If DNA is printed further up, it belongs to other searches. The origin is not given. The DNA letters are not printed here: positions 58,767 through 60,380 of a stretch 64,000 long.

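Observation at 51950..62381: Eleven-gene co-directional catabolic array of unknown substrate, framed by beta-ketoadipate-type CoA-transferase and thiolase genes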

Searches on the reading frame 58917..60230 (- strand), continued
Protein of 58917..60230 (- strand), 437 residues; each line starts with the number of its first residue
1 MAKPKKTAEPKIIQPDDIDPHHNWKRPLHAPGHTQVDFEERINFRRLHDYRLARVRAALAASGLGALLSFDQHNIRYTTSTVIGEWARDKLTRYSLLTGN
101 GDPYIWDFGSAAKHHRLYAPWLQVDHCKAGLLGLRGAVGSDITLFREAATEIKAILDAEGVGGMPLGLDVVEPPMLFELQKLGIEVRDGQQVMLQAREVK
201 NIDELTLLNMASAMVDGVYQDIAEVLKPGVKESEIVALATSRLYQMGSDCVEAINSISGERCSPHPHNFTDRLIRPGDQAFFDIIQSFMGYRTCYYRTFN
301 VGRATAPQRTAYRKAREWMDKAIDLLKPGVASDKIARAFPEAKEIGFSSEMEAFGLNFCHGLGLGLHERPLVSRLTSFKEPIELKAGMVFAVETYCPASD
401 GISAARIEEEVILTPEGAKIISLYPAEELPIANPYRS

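Call 52: search_protein_families(library=pfam, proteins=[L019:77-1210:+, L019:9894-10859:+, L021:16747-17757:+, L021:17909-19855:+, L047:13338-14552:+, L047:14566-15423:+, L047:15425-17161:+], max_evalue=0.0001)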
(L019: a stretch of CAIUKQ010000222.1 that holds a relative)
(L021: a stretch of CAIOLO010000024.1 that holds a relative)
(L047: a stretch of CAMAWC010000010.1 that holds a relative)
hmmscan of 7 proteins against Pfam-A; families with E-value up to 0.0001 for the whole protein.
L019:77-1210:+ (377 aa): 3 families
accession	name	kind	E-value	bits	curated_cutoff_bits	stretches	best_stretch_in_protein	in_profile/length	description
PF07690.21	MFS_1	-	1.1e-42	146.7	33.4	2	22-203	17-208/347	Major Facilitator Superfamily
PF12832.13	MFS_1_like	-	4.2e-08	33.1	25.2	1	38-337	36-349/373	MFS_1 like family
PF00083.30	Sugar_tr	-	8.7e-05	22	22.3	0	34-87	44-97/452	Sugar (and other) transporter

L019:9894-10859:+ (321 aa): 3 families
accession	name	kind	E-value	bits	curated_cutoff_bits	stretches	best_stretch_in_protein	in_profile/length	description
PF22725.1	GFO_IDH_MocA_C3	-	8.4e-22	77.9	27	1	117-236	2-123/124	GFO/IDH/MocA C-terminal domain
PF01408.29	GFO_IDH_MocA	-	2.1e-21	77.2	24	1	7-108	19-120/120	Oxidoreductase family, NAD-binding Rossmann fold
PF02894.22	GFO_IDH_MocA_C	-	6.5e-19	69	22.9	1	120-314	1-218/218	Oxidoreductase family, C-terminal alpha/beta domain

L021:16747-17757:+ (336 aa): 1 family
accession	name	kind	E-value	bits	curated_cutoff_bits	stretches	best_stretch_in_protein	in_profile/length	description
PF03480.18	DctP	-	2.2e-29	103.1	23.4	1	34-309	5-285/286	Bacterial extracellular solute-binding protein, family 7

L021:17909-19855:+ (648 aa): 2 families
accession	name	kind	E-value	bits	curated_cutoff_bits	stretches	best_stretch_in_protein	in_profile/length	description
PF06808.19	DctM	-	9.6e-86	288.6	23.8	1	223-636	2-412/413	Tripartite ATP-independent periplasmic transporter, DctM component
PF04290.18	DctQ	-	1.2e-12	48.3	28.3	1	18-143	3-127/132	Tripartite ATP-independent periplasmic transporters, DctQ component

L047:13338-14552:+ (404 aa): 2 families
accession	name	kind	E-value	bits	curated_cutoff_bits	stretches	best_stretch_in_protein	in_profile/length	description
PF13458.12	Peripla_BP_6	-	3.6e-38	132.6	31.7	1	36-371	2-328/343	Periplasmic binding protein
PF13433.12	Peripla_BP_5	-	1.1e-16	61.3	27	1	36-131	1-96/363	Periplasmic binding protein domain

L047:14566-15423:+ (285 aa): 1 family
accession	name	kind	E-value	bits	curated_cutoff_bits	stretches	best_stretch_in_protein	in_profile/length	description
PF02653.21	BPD_transp_2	-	3.7e-33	115.3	26.8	1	13-278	2-269/269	Branched-chain amino acid transport system / permease component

L047:15425-17161:+ (578 aa): 3 families
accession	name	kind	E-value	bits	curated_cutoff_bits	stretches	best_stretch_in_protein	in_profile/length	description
PF02653.21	BPD_transp_2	-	8.3e-27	94.4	26.8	1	29-293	3-267/269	Branched-chain amino acid transport system / permease component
PF00005.33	ABC_tran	-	2.1e-25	90.4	25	1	355-500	2-135/137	ABC transporter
PF12399.14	BCA_ABC_TP_C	-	1.9e-08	34.1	25.5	1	550-575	1-26/27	Branched-chain amino acid ATP-binding cassette transporter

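Call 57: find_homologous_proteins(query=L088:8992-10302:+, max_evalue=1e-60)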
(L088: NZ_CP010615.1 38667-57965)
Query L088:8992-10302:+ (436 aa): 7998 proteins with E <= 1e-60 among 8000 candidates; the best 120 are listed.
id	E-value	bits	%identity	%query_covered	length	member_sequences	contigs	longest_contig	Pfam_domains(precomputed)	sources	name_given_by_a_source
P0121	0.0e+0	1020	100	100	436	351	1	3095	PF00557.30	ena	-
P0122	1.1e-280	949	93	98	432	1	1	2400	PF00557.30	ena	-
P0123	1.1e-276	936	90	100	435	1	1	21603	PF00557.30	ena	-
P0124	7.5e-276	933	92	98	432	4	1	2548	PF00557.30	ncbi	-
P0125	2.7e-275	931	90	100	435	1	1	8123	PF00557.30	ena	-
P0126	7.1e-275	930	90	100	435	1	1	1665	PF00557.30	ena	-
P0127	1.0e-274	929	91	98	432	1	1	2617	PF00557.30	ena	-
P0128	1.4e-274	929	90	100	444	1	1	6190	PF00557.30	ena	-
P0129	5.6e-273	923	88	100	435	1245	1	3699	PF00557.30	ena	-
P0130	1.6e-271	919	89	98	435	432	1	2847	PF00557.30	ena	-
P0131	1.4e-269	912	89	98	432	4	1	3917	PF00557.30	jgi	jgi:Xaa-Pro aminopeptidase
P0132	1.8e-267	905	89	98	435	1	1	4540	PF00557.30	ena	-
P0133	3.2e-267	904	89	98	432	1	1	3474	PF00557.30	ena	-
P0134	2.0e-259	879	87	98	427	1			PF00557.30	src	-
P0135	2.0e-259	879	88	100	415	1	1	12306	PF00557.30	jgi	jgi:Xaa-Pro aminopeptidase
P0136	3.3e-257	871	85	98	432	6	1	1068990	PF00557.30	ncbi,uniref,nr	ncbi:M24 family metallopeptidase [Stappia sp. GBMRC 2046]|uniref:M24 family metallopeptidase n=1 Tax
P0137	4.3e-257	871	86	98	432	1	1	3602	PF00557.30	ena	-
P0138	4.3e-257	871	86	98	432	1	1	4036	PF00557.30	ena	-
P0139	8.1e-257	870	85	99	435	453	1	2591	PF01321.25,PF00557.30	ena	-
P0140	1.2e-256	870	85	98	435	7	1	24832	PF00557.30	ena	-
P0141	2.2e-256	869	85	98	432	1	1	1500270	PF00557.30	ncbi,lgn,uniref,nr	ncbi:M24 family metallopeptidase [Roseibium marinum]|uniref:Xaa-Pro aminopeptidase n=1 Tax=Roseibium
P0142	3.9e-256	868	85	99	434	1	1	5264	PF00557.30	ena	-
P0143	5.8e-256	867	84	99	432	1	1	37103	PF01321.25,PF00557.30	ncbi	ncbi:MAG: Xaa-Pro peptidase family protein [Pseudomonadota bacterium]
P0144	1.2e-255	866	85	99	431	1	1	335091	PF00557.30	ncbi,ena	-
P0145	3.6e-255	865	85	98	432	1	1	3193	PF01321.25,PF00557.30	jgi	jgi:Xaa-Pro aminopeptidase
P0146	8.4e-255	863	84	98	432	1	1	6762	PF00557.30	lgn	-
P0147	9.9e-255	863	84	98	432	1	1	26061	PF00557.30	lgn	-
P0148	1.0e-254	863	84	99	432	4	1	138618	PF01321.25,PF00557.30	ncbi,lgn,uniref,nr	ncbi:Xaa-Pro peptidase family protein [Labrenzia sp. OB1]|uniref:M24 family metallopeptidase n=1 Tax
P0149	1.4e-254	863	84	99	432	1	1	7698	PF00557.30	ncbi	-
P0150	2.6e-254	862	84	98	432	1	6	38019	PF00557.30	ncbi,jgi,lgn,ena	-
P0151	4.9e-254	861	84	98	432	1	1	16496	PF01321.25,PF00557.30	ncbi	-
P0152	6.8e-254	860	84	98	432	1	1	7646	PF00557.30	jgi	-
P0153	6.9e-254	860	84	98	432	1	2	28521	PF00557.30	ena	-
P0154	7.5e-254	860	83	98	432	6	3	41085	PF00557.30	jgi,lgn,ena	jgi:Xaa-Pro aminopeptidase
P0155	1.3e-253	860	84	98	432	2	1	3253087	PF01321.25,PF00557.30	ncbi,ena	-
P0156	1.8e-253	859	83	98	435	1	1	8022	PF00557.30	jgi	jgi:Xaa-Pro aminopeptidase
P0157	2.2e-253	859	83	98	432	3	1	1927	PF00557.30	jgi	-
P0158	5.2e-253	858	85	97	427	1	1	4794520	PF00557.30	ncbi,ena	-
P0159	7.3e-253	857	83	99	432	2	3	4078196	PF00557.30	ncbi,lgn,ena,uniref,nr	ncbi:Xaa-Pro aminopeptidase [Tranquillimonas rosea]|uniref:Xaa-Pro aminopeptidase n=1 Tax=Tranquilli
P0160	8.9e-253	857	84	98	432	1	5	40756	PF00557.30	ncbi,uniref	ncbi:M24 family metallopeptidase [Roseibium sp.]|uniref:M24 family metallopeptidase n=1 Tax=Roseibiu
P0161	2.2e-252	855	85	99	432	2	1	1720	PF00557.30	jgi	jgi:Xaa-Pro aminopeptidase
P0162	2.3e-252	855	84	98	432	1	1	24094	PF00557.30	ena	-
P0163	3.3e-252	855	83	99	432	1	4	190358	PF01321.25,PF00557.30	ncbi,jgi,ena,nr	ncbi:MAG: Xaa-Pro aminopeptidase [Rhodobacteraceae bacterium HLUCCA09]|nr:MAG: Xaa-Pro aminopeptidas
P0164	6.3e-252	854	83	99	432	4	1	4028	PF00557.30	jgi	-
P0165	8.6e-252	854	83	99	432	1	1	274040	PF01321.25,PF00557.30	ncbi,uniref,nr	ncbi:aminopeptidase P family protein [Rhodovulum sp. 12E13]|uniref:M24 family metallopeptidase n=1 T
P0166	5.0e-251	851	83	99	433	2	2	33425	PF00557.30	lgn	-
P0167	2.8e-250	849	83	99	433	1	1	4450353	PF01321.25,PF00557.30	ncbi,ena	-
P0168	1.1e-249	847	83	98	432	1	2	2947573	PF00557.30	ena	-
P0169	1.4e-249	846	85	98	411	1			PF00557.30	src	-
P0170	7.3e-249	844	82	98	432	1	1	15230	PF00557.30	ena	-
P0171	3.3e-246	835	86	94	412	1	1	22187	PF00557.30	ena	-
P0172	7.1e-246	834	81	100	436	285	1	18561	PF01321.25,PF00557.30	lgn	-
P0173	7.0e-245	831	80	99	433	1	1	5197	PF01321.25,PF00557.30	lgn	-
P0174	1.5e-244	830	81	99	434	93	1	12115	PF00557.30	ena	-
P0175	1.3e-243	827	82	98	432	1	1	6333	PF00557.30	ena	-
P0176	1.5e-243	826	82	98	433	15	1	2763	PF00557.30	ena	-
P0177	2.2e-243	826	82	100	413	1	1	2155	PF00557.30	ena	-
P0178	5.2e-243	825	81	99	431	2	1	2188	PF00557.30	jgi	jgi:Xaa-Pro aminopeptidase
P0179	6.9e-243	824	83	98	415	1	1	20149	PF00557.30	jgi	-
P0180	2.4e-242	822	81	99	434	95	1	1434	PF01321.25,PF00557.30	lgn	-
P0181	3.1e-242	822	81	99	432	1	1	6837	PF00557.30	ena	-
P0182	3.4e-242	822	80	99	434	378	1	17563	PF01321.25,PF00557.30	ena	-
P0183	4.9e-242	821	80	99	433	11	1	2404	PF00557.30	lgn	-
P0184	6.1e-242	821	81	99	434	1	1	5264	PF00557.30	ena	-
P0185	6.8e-242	821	81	98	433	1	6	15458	PF00557.30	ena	-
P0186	9.3e-242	820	81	98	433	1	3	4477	PF00557.30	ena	-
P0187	1.6e-241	820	80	99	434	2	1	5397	PF00557.30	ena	-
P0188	2.2e-241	819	80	99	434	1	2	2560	PF00557.30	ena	-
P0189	2.4e-241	819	80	99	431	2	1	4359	PF00557.30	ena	-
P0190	2.4e-241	819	81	98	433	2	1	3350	PF00557.30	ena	-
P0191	2.9e-241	819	81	99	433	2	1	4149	PF01321.25,PF00557.30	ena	-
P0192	4.0e-241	818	79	100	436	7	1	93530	PF01321.25,PF00557.30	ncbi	-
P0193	5.8e-241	818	80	99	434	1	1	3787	PF00557.30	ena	-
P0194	6.5e-241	818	80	99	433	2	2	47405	PF00557.30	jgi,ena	-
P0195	1.8e-240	816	80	99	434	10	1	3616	PF01321.25,PF00557.30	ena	-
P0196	2.1e-240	816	81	99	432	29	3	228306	PF01321.25,PF00557.30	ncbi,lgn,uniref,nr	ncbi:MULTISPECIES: Xaa-Pro peptidase family protein [unclassified Roseitalea]|uniref:M24 family meta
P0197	5.1e-240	815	80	99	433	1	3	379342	PF00557.30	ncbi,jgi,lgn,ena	-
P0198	6.0e-240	815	80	99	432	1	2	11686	PF01321.25,PF00557.30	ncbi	-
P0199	9.0e-240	814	80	99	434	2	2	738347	PF00557.30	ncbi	ncbi:MAG: Xaa-Pro peptidase family protein [Stappiaceae bacterium]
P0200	1.0e-239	814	80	99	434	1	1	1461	PF00557.30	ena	-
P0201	1.4e-239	813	80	99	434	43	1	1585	PF00557.30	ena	-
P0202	3.8e-239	812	81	99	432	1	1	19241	PF01321.25,PF00557.30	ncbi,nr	ncbi:MAG: aminopeptidase P family protein [Hyphomicrobiaceae bacterium]|nr:aminopeptidase P family p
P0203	5.2e-239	811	81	99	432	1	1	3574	PF01321.25,PF00557.30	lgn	-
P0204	2.2e-238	809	80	99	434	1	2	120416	PF01321.25,PF00557.30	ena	-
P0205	1.4e-237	807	80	99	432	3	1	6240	PF01321.25,PF00557.30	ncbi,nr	ncbi:MAG: M24 family metallopeptidase [Alphaproteobacteria bacterium]|nr:M24 family metallopeptidase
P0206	1.9e-237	806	79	98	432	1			PF00557.30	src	-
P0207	2.7e-237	806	80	99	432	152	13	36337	PF01321.25,PF00557.30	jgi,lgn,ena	jgi:Xaa-Pro aminopeptidase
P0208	9.5e-237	804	78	99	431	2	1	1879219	PF01321.25,PF00557.30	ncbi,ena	-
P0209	9.8e-237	804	77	99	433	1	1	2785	PF01321.25,PF00557.30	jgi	jgi:Xaa-Pro aminopeptidase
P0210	1.1e-236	804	79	99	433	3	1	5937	PF00557.30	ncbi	ncbi:MAG: Xaa-Pro peptidase family protein [Paracoccaceae bacterium]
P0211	1.8e-236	803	78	99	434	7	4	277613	PF00557.30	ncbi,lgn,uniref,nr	ncbi:M24 family metallopeptidase [Salinarimonas rosea]|uniref:M24 family metallopeptidase n=1 Tax=Sa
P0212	4.9e-236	802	78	99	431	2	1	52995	PF01321.25,PF00557.30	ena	-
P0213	6.5e-235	798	78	99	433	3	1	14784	PF01321.25,PF00557.30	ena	-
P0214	1.1e-234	797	78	98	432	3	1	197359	PF01321.25,PF00557.30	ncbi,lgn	-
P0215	1.9e-233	793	80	96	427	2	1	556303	PF00557.30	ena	-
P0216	2.3e-233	793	80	96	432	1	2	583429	PF00557.30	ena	-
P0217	2.6e-233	793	78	98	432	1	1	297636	PF01321.25,PF00557.30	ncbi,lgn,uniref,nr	ncbi:M24 family metallopeptidase [Acuticoccus mangrovi]|uniref:Aminopeptidase P family protein n=1 T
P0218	4.6e-233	792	78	98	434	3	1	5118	PF00557.30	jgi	jgi:Xaa-Pro aminopeptidase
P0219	8.9e-233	791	77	99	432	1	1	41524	PF00557.30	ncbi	-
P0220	1.2e-232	790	79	98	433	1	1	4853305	PF00557.30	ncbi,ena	-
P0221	2.4e-232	789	78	99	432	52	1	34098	PF01321.25,PF00557.30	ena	-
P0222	1.3e-231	787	78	97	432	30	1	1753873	PF01321.25,PF00557.30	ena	-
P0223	1.6e-231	787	77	98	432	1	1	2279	PF00557.30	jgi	jgi:Xaa-Pro aminopeptidase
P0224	2.6e-231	786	79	98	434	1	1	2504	PF00557.30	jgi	jgi:Xaa-Pro aminopeptidase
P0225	2.6e-231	786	79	98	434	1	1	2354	PF00557.30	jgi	jgi:Xaa-Pro aminopeptidase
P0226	2.6e-231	786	79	98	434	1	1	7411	PF00557.30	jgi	jgi:Xaa-Pro aminopeptidase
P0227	2.6e-231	786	78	98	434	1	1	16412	PF00557.30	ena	-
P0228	4.0e-231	785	77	100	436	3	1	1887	PF01321.25,PF00557.30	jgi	jgi:Xaa-Pro aminopeptidase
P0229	5.9e-231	785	77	98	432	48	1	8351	PF00557.30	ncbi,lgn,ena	-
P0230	6.9e-231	785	79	98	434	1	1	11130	PF00557.30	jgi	jgi:Xaa-Pro aminopeptidase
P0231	9.4e-231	784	78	98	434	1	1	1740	PF00557.30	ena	-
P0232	1.1e-230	784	78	97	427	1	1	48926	PF01321.25,PF00557.30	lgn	-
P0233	2.2e-230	783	77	99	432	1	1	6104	PF01321.25,PF00557.30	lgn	-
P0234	2.6e-229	779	77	98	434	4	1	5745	PF00557.30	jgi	jgi:Xaa-Pro aminopeptidase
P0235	5.1e-229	778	77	99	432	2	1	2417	PF00557.30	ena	-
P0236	5.1e-229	778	79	96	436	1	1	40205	PF00557.30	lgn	-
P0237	1.5e-228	777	76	99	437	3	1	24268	PF01321.25,PF00557.30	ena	-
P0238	2.3e-228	776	78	97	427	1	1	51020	PF00557.30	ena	-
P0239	2.4e-228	776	75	100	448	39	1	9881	PF01321.25,PF00557.30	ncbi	-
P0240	3.1e-228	776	77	98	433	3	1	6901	PF00557.30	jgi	-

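Call 58: find_encoding_contigs(protein=P0141, flank=10000, max_places=1)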
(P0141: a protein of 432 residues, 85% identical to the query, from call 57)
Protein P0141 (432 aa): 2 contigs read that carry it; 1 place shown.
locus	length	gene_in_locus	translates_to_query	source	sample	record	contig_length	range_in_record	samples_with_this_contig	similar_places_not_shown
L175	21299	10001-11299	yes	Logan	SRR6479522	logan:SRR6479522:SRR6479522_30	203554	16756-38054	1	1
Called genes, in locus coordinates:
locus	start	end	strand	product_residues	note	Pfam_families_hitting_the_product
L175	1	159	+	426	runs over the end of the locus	PF06808:DctM, PF03600:CitMHS (weak)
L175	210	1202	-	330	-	PF04909:Amidohydro_2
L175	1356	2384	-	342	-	PF00356:LacI, PF00532:Peripla_BP_1, PF13407:Peripla_BP_4, PF13377:Peripla_BP_3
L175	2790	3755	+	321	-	PF03446:NAD_binding_2, PF14833:NAD_binding_11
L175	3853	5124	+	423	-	PF13433:Peripla_BP_5, PF13458:Peripla_BP_6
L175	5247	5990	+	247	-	PF00005:ABC_tran, PF13304:AAA_21 (weak), PF12399:BCA_ABC_TP_C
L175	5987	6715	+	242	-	PF00005:ABC_tran, PF13304:AAA_21 (weak)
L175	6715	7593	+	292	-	PF02653:BPD_transp_2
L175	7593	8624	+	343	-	PF02653:BPD_transp_2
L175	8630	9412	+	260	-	PF02798:GST_N, PF13417:GST_N_3, PF13409:GST_N_2, PF00043:GST_C (weak), PF14497:GST_C_3 (weak), PF13410:GST_C_2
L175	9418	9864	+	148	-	PF04657:DMT_YdcZ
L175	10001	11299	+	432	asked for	PF00557:Peptidase_M24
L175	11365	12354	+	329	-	PF00676:E1_dh, PF02775:TPP_enzyme_C (weak)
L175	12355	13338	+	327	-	PF02779:Transket_pyr, PF02780:Transketolase_C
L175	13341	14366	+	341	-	PF00364:Biotin_lipoyl, PF25997:BSH_YhbJ (weak), PF25919:BSH_CusB (weak)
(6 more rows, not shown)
